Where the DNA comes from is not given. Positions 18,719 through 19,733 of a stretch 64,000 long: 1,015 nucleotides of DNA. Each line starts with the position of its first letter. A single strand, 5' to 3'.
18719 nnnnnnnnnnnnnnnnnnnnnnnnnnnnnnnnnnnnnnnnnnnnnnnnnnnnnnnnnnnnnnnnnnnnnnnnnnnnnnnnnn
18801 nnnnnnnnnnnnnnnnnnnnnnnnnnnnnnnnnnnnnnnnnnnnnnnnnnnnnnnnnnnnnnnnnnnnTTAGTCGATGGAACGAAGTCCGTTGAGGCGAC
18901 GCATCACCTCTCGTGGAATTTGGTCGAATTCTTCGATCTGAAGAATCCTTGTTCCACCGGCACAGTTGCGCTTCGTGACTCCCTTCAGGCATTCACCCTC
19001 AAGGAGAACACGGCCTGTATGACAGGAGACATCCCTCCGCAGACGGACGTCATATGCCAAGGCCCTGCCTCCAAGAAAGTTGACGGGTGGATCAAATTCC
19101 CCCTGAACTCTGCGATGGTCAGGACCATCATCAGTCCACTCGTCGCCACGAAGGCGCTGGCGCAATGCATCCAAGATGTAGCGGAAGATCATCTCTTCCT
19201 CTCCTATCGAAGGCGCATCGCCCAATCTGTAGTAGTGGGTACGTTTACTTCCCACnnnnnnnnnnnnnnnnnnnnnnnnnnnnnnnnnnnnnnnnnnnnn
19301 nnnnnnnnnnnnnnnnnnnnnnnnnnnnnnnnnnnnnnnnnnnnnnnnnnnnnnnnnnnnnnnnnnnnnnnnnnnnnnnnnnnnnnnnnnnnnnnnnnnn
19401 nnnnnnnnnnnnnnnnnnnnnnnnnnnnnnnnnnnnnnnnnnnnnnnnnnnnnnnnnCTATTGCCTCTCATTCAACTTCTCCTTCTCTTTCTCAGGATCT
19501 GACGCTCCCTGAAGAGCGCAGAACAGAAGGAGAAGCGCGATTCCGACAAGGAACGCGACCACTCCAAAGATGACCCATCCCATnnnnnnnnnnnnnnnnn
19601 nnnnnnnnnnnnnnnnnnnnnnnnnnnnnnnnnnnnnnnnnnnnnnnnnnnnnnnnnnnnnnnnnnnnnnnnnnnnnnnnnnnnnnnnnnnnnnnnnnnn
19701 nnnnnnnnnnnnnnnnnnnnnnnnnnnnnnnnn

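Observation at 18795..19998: GC-rich island B immediately downstream of the tRNA-Ala 3' end, encoding a Cys/His mini-protein and two tiny membrane proteins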

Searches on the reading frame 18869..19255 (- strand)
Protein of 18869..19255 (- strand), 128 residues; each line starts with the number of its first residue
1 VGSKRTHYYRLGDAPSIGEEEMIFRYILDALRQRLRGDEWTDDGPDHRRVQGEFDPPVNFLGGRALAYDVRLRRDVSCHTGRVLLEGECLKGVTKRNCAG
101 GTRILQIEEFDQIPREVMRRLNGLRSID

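Call 10: search_protein_families(library=pfam, proteins=[window:18869-19255:-], max_evalue=1)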
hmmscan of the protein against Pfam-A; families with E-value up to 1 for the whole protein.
window:18869-19255:- (128 aa): 0 families

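Call 12: find_homologous_proteins(query=window:18869-19255:-, max_evalue=0.01)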
Query window:18869-19255:- (128 aa): 1 proteins with E <= 0.01 among 22 candidates.
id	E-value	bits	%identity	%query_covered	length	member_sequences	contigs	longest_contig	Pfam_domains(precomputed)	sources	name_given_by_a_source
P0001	1.5e-81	289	100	100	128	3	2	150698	-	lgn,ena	-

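Call 13: search_protein_families(library=phrogs, proteins=[window:18869-19255:-], max_evalue=1)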
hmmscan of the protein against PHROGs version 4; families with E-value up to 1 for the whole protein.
window:18869-19255:- (128 aa): 0 families
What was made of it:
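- Closest known: Class II holins / pinholins. Different: There is no endolysin, spanin or any phage gene nearby, and no PHROG or Pfam holin match (calls 10, 13).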

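Call 14: search_protein_families(library=ncbifam, proteins=[window:18869-19255:-], max_evalue=1)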
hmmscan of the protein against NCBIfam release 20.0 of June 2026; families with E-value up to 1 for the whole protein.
window:18869-19255:- (128 aa): 1 family
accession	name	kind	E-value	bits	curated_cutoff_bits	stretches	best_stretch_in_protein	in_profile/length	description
NF033759.1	exchanger_TraA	exception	0.077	11.6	750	1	70-99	477-506/666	outer membrane exchange protein TraA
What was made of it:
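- There are no hits to Hok, Ldr, Fst, TxpA or similar Pfam/NCBIfam models (calls 10, 14).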

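Call 15: find_encoding_contigs(protein=P0001, flank=10000, max_places=6)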
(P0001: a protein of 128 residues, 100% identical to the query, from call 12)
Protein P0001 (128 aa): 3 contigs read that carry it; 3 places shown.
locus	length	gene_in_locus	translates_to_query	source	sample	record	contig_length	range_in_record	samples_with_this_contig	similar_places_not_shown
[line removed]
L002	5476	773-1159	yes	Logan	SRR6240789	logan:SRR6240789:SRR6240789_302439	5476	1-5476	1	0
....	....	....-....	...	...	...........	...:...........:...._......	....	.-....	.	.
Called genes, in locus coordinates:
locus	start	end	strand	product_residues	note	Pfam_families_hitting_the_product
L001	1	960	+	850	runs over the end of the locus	PF00932:LTD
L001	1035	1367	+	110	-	-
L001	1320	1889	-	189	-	-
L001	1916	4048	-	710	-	PF17191:RecG_wedge, PF04851:ResIII, PF00270:DEAD, PF00271:Helicase_C, PF19833:RecG_dom3_C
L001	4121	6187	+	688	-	-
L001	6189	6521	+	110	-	-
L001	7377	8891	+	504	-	PF01743:PolyA_pol, PF12627:PolyA_pol_RNAbd, PF01966:HD, PF13735:tRNA_NucTran2_2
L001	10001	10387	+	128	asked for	-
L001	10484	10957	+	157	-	PF00588:SpoU_methylase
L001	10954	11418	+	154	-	PF02643:DUF192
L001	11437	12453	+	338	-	PF00044:Gp_dh_N, PF02800:Gp_dh_C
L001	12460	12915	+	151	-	PF02502:LacAB_rpiB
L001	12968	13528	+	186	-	PF00834:Ribul_P_3_epim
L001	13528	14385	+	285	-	PF13292:DXP_synthase_N, PF00456:Transketolase_N, PF00676:E1_dh (weak)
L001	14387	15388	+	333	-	PF02779:Transket_pyr, PF02780:Transketolase_C, PF22613:Transketolase_C_1 (faint)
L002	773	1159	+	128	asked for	-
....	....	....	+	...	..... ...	-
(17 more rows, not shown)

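Call 24: search_protein_representatives(protein=window:18869-19255:-)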
Query: 128 residues. Proteins with E-value up to 0.001 (for the whole library): 2; up to 1e-10: 2; up to 1e-30: 1. The best 2 are listed.
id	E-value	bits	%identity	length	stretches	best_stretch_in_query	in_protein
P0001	4.6e-82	289.0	100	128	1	1-128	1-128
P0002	2.5e-20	89.3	34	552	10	73-107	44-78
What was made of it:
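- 18869..19255 (-): ORF3: 128 aa (107 aa from the ATG at 19192). A soluble orphan with Cys78-His79, Cys89 and Cys98. Only self hits (calls 12, 24).
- On Zinc/metal-binding mini-protein: There are no homologues with which to test conservation (calls 12, 24).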

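Call 51: search_protein_families(library=padloc, proteins=[P0001], max_evalue=1)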
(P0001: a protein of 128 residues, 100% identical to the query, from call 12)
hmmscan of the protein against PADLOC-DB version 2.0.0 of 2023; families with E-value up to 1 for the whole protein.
P0001 (128 aa): 0 families

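Call 60: find_related_loci(query=window:18872-19255:-, collection=viral_contigs, flank=5000)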
Query window:18872-19255:- (128 aa) in viral_contigs; peptide patterns used: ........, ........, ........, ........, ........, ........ (x = any residue, [..] = any of these).
10 stretches matched a pattern, but none encodes a relative of the query by tblastn (E <= 1e-3).

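Call 69: predict_structure(protein=P0001)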
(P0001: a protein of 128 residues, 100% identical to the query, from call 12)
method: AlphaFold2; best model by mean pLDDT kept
length: 128 residues; sequences in the alignment: 1
mean_pLDDT: 39.6   pTM: 0.37
mean pLDDT of the five models: 39.6, 37.3, 36.4, 35.5, 29.8
residues with pLDDT >= 90: 0; 70-90: 0; 50-70: 18; < 50: 110
segments of 3 or more residues with pLDDT < 50: 1-8, 10-23, 34-92, 96-102, 110-128
pLDDT, mean of each block of 10 residues (from residue 1): 42 43 52 45 33 28 25 30 39 46 50 44 36
secondary structure, 60 per line:
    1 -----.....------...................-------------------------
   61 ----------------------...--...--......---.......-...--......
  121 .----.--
elements in order: E6-10 H17-35 E83-85 E88-90 E93-98 E102-108 H115-121
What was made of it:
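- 18869..19255 (-): AlphaFold2 (AF2) pLDDT 39.6 (call 69).
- On Zinc/metal-binding mini-protein: The AF2 model is unreliable (call 69).
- ORF3 has no homologues and no confident fold (calls 12, 24, 69).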

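Call 99: search_solved_structures(query=P0001, max_evalue=10)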
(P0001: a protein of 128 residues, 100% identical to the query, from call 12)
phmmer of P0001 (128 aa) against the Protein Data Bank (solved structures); distinct sequences matched with E-value up to 10: 3.
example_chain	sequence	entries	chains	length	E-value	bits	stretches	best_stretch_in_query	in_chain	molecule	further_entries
4r6f_A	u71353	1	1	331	0.41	14.1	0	104-126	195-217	Leucine rich repeat DLRR_I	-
5iz4_A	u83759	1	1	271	0.59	13.6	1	61-115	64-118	Putative short-chain dehydrogenase/reductase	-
1ul4_A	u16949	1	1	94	0.84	13.1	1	87-123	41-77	squamosa promoter binding protein-like 4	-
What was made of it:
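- On Zinc/metal-binding mini-protein: No Pfam, NCBIfam or PDB match (calls 10, 14, 99).
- Checked: The C-H...C...C spacing matches no known metal-binding family (calls 10, 14, 99).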

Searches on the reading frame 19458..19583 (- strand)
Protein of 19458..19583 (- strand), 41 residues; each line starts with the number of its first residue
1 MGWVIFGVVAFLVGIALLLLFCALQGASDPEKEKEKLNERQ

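Call 10: search_protein_families(library=pfam, proteins=[window:19458-19583:-], max_evalue=1)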
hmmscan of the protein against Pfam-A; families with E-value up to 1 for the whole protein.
window:19458-19583:- (41 aa): 3 families
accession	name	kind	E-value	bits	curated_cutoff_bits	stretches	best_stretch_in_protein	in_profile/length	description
PF06706.16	CTV_P6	-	0.045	13.9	25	1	1-23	1-23/51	Citrus tristeza virus 6-kDa protein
PF24673.1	Blr_divisome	-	0.72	9.8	27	1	1-16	8-23/41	Divisome-associated membrane protein Blr family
PF02038.21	ATP1G1_PLM_MAT8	-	0.74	9.7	26.9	1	4-19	18-33/48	ATP1G1/PLM/MAT8 family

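Call 13: search_protein_families(library=phrogs, proteins=[window:19458-19583:-], max_evalue=1)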
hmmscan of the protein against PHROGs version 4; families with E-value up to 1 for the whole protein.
window:19458-19583:- (41 aa): 3 families
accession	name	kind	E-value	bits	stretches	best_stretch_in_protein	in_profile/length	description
phrog_34353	-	unknown function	0.17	12.8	1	3-32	6-31/66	-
phrog_34800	-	unknown function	0.18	13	1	7-40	17-50/67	-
phrog_16515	-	unknown function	0.19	13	1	2-23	12-32/62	-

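Call 14: search_protein_families(library=ncbifam, proteins=[window:19458-19583:-], max_evalue=1)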
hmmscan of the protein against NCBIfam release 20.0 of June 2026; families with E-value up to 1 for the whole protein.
window:19458-19583:- (41 aa): 2 families
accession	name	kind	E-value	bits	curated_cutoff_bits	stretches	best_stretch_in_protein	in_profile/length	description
NF045849.1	ICE_MMCAP2_0565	equivalog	0.0047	16.6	40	1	3-38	14-54/80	Mbov_0395 family pilin-like conjugal transfer protein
NF033231.1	small_Blr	equivalog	0.51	9.9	40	1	1-16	7-22/40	division septum protein Blr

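Call 51: search_protein_families(library=padloc, proteins=[window:19458-19583:-], max_evalue=1)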
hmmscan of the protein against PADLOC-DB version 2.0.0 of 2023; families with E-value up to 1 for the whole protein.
window:19458-19583:- (41 aa): 0 families
